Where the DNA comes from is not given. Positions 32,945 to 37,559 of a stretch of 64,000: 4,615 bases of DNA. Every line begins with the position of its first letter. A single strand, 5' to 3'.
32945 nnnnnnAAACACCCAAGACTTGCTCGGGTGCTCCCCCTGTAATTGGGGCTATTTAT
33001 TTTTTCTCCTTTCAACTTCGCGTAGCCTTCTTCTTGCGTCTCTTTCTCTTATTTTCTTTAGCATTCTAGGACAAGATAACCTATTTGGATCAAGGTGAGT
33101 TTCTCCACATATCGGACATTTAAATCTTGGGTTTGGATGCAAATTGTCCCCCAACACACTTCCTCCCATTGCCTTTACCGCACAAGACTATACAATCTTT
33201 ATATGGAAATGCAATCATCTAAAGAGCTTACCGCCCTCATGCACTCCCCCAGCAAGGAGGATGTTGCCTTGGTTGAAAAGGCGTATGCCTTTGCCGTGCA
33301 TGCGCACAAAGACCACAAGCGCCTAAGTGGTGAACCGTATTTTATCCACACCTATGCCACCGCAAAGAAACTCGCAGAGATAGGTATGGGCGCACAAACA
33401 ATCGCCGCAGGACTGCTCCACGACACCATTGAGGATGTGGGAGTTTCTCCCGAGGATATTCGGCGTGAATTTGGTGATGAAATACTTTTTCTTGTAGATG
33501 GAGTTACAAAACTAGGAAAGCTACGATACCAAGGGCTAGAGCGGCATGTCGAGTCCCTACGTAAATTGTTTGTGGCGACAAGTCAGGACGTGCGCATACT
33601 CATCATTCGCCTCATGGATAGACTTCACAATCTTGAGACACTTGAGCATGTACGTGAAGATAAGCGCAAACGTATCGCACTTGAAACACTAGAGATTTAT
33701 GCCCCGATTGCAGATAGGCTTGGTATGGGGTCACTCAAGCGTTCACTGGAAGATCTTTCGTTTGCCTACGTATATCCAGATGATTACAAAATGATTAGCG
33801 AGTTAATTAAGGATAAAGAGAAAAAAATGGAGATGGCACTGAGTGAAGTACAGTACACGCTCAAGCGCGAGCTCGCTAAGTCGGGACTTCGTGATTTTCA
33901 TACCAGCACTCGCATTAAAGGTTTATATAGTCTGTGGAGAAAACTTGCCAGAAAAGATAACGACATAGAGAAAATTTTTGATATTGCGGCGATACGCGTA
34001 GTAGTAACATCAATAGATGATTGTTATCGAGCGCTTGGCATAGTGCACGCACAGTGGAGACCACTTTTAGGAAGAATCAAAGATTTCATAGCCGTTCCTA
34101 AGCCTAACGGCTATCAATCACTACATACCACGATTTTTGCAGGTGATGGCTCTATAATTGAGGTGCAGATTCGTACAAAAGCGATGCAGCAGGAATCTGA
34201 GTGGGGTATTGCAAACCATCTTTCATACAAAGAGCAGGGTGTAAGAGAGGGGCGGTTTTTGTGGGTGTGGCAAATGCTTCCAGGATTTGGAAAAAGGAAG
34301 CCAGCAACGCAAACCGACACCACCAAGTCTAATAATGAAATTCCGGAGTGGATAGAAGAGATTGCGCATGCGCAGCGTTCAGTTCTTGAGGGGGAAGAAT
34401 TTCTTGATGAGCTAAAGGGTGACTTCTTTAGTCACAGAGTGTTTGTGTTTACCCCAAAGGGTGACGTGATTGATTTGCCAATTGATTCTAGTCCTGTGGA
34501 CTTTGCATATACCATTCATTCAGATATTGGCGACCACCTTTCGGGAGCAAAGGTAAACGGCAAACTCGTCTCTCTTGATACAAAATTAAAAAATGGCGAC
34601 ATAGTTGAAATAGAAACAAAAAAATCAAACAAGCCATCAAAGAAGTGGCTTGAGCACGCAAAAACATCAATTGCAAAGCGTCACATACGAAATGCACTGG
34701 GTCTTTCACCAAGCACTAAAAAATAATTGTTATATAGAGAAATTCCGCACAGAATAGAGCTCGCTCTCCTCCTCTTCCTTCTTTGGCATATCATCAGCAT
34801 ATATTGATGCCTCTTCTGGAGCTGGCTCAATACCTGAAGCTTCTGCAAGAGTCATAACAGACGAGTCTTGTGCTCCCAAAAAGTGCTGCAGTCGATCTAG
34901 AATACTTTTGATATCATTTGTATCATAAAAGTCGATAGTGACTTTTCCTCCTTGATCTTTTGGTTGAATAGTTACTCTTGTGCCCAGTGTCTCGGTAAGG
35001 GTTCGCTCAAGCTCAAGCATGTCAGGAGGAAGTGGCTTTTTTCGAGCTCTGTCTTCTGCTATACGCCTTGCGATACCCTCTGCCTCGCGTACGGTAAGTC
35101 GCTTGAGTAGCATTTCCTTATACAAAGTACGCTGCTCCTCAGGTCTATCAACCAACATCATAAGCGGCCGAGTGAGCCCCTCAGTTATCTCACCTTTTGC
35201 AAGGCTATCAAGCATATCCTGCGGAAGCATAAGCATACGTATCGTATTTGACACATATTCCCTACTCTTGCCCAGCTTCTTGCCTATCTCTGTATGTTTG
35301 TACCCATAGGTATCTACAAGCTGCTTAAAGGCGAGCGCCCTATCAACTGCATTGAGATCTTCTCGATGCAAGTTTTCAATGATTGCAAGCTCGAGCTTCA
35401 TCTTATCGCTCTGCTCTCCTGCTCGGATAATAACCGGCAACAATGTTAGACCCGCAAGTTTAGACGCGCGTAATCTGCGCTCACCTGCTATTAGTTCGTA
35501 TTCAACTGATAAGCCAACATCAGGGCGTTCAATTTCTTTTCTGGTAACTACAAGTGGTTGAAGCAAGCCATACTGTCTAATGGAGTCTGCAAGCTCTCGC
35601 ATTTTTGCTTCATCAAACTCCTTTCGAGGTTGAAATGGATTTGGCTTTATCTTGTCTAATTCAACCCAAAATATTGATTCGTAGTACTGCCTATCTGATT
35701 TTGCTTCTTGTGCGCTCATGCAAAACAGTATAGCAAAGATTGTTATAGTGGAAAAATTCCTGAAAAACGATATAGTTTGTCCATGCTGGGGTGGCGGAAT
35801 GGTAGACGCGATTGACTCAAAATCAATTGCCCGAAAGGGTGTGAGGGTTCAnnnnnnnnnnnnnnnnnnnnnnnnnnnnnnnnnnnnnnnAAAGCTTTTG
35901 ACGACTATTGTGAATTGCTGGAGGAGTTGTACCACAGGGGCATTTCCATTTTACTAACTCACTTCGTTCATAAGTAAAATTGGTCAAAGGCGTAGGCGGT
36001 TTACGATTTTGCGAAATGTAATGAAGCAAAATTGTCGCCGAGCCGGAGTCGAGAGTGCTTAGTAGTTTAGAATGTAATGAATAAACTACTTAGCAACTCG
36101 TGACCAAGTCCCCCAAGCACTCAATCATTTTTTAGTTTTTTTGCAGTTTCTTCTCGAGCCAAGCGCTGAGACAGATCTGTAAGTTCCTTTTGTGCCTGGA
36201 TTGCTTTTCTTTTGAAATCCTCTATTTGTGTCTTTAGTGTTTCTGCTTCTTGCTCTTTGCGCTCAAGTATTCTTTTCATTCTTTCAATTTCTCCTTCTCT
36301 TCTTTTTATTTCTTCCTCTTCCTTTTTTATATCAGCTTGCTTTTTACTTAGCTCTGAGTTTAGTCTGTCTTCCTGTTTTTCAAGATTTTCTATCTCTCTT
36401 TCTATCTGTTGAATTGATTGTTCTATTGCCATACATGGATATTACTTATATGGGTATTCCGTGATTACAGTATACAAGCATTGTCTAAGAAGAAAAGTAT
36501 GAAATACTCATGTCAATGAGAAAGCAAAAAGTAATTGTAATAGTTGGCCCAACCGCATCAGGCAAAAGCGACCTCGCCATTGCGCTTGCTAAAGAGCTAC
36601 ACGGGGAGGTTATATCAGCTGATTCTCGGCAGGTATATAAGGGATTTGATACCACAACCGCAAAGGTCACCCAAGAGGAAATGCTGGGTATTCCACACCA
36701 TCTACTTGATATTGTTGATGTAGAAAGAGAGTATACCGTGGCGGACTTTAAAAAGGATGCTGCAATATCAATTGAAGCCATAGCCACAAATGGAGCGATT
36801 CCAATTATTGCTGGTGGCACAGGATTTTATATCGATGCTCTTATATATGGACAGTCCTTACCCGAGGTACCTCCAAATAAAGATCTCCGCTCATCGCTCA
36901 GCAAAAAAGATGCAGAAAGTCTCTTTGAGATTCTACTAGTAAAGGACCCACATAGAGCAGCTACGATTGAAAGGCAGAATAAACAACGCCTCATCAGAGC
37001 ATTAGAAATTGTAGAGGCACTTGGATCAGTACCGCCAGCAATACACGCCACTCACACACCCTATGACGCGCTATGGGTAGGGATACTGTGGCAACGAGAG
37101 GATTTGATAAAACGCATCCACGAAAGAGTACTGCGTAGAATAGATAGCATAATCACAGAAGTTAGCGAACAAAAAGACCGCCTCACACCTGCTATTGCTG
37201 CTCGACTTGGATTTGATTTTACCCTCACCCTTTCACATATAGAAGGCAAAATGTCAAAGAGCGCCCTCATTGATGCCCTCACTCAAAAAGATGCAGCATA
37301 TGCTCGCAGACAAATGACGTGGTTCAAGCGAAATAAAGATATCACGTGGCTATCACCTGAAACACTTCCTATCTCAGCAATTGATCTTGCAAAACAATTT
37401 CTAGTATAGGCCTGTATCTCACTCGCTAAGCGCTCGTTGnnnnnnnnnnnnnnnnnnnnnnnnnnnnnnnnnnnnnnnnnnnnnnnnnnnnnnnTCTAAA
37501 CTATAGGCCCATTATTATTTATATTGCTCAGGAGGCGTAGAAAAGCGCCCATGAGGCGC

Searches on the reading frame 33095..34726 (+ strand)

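Call 9: search_protein_families(library=pfam, proteins=[window:33095-34726:+], max_evalue=0.00001)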
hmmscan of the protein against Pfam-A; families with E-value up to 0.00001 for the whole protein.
window:33095-34726:+ (543 aa): 4 families
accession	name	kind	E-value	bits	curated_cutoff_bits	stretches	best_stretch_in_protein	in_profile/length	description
PF13328.12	HD_4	-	1e-41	142.7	27.2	1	63-211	1-155/156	HD domain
PF04607.23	RelA_SpoT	-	1e-37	129.3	27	1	272-382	1-112/113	Region found in RelA / SpoT proteins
PF02824.27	TGS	-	3.1e-22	78.8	22.2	1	449-506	1-58/60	TGS domain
PF01966.28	HD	-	3.4e-09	37.4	22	1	82-179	1-115/116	HD domain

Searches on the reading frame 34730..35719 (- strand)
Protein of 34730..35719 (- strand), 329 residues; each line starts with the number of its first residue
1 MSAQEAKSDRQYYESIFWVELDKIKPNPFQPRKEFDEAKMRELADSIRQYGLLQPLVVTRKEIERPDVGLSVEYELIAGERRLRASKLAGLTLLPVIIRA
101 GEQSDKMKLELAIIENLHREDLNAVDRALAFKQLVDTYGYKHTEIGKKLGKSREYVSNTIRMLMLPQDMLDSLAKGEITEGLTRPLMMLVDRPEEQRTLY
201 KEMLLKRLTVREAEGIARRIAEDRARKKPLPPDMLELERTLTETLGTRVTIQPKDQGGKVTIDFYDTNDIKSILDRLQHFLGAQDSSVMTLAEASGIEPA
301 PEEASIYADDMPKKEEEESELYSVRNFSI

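Call 33: search_protein_families(library=pfam, proteins=[window:34730-35719:-], max_evalue=0.0001)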
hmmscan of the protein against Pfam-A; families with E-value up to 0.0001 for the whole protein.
window:34730-35719:- (329 aa): 3 families
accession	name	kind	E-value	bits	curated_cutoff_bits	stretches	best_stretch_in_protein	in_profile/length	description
PF02195.25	ParB_N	-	1.5e-26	92.7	26.3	1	18-118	5-95/95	ParB N-terminal domain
PF17762.8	HTH_ParB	-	1.1e-24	87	22.6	1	120-220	1-100/102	ParB HTH domain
PF23552.2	ParB_C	-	5.4e-11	42.2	23.8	1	232-278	3-50/50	ParB dimerisation domain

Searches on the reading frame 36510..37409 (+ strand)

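Call 10: search_protein_families(library=pfam, proteins=[window:36510-37409:+], max_evalue=0.00001)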
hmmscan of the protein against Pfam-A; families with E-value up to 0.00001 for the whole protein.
window:36510-37409:+ (299 aa): 2 families
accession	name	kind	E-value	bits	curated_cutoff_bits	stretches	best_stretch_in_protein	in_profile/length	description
PF01715.23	IPPT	-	1.8e-56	192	23.6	1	41-274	1-242/243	IPP transferase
PF01745.22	IPT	-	9.7e-08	32.1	20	1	7-65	2-60/233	Isopentenyl transferase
